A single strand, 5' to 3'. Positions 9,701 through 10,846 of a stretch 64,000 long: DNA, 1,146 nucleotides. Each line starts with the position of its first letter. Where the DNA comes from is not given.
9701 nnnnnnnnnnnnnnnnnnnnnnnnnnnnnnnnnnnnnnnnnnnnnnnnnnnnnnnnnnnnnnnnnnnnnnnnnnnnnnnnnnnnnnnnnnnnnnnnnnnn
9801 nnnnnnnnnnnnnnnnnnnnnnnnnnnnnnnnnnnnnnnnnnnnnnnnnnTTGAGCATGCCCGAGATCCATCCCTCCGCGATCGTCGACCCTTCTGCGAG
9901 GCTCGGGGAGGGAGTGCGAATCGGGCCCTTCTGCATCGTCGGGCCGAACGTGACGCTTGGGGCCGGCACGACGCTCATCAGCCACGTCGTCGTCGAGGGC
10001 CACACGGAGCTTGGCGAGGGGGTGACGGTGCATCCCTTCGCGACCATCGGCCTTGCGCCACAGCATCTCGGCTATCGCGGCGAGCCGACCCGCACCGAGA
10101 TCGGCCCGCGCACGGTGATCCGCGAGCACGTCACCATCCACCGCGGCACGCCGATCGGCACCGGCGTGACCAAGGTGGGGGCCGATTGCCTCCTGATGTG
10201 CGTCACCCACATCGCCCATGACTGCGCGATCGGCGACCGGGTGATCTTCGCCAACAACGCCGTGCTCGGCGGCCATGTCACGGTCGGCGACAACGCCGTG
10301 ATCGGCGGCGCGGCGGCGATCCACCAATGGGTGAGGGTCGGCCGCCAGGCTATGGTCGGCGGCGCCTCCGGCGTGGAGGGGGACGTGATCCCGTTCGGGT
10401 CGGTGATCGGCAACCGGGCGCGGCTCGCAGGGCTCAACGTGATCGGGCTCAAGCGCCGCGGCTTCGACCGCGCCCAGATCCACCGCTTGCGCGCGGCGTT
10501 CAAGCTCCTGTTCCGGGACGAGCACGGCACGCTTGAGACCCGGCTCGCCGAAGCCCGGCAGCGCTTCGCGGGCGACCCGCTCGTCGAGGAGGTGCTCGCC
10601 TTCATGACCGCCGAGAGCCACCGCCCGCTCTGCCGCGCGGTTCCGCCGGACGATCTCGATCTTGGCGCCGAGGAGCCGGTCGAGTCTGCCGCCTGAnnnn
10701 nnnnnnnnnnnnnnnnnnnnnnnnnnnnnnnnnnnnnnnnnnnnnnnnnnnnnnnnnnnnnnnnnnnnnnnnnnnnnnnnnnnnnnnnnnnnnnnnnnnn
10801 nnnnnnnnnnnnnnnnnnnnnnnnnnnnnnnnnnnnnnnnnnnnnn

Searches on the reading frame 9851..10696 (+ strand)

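Call 6: search_protein_families(library=ncbifam, proteins=[window:9851-10696:+])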
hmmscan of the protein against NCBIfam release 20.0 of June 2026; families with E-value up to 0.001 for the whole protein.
window:9851-10696:+ (281 aa): 22 families
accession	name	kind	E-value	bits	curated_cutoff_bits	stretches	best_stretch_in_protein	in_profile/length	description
NF003657.0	PRK05289.1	equivalog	1.8e-106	355.1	226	1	2-262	2-260/264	acyl-ACP--UDP-N-acetylglucosamine O-acyltransferase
TIGR01852.1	lipid_A_lpxA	equivalog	4.2e-99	330.9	231.05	1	6-261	1-254/254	acyl-ACP--UDP-N-acetylglucosamine O-acyltransferase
TIGR03570.1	NeuD_NnaD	subfamily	2e-28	99.3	160.8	2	107-191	118-202/202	NeuD/PglB/VioB family sugar acetyltransferase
NF002060.0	PRK00892.1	subfamily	1.6e-24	86.7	207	1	5-186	121-307/345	UDP-3-O-(3-hydroxymyristoyl)glucosamine N-acyltransferase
TIGR01853.1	lipid_A_lpxD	equivalog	1.8e-22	79.7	242.5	1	5-181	112-293/325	UDP-3-O-(3-hydroxymyristoyl)glucosamine N-acyltransferase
TIGR01173.1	glmU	equivalog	1.2e-09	37.5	366.85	1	119-193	257-330/452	bifunctional UDP-N-acetylglucosamine diphosphorylase/glucosamine-1-phosphate N-acetyltransferase GlmU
NF010934.1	PRK14354.1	equivalog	6e-09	34.9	450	1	79-173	254-350/447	bifunctional UDP-N-acetylglucosamine diphosphorylase/glucosamine-1-phosphate N-acetyltransferase GlmU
TIGR03992.1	Arch_glmU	subfamily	1.1e-06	27.8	292.1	0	48-135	245-324/393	bifunctional sugar-1-phosphate nucleotidylyltransferase/acetyltransferase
NF010938.0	PRK14358.1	equivalog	1.2e-06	27.4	500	1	6-171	279-446/481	bifunctional N-acetylglucosamine-1-phosphate uridyltransferase/glucosamine-1-phosphate acetyltransferase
NF010937.0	PRK14357.1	equivalog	2.1e-06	26.9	658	0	83-133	251-299/448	bifunctional UDP-N-acetylglucosamine diphosphorylase/glucosamine-1-phosphate N-acetyltransferase GlmU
NF007499.0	PRK10092.1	equivalog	1.4e-05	25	314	1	108-192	95-179/183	maltose O-acetyltransferase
NF010935.0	PRK14355.1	equivalog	2.4e-05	23.2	718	0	79-165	260-343/459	bifunctional UDP-N-acetylglucosamine diphosphorylase/glucosamine-1-phosphate N-acetyltransferase GlmU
NF040597.1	carb_anhyd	equivalog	3.3e-05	23.5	380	0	2-66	59-121/248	carbonic anhydrase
NF006986.0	PRK09451.1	equivalog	3.4e-05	22.9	725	1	6-161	274-431/456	bifunctional UDP-N-acetylglucosamine diphosphorylase/glucosamine-1-phosphate N-acetyltransferase GlmU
NF007240.0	PRK09677.1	equivalog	4.8e-05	22.9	243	0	33-114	85-162/192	putative lipopolysaccharide biosynthesis O-acetyl transferase WbbJ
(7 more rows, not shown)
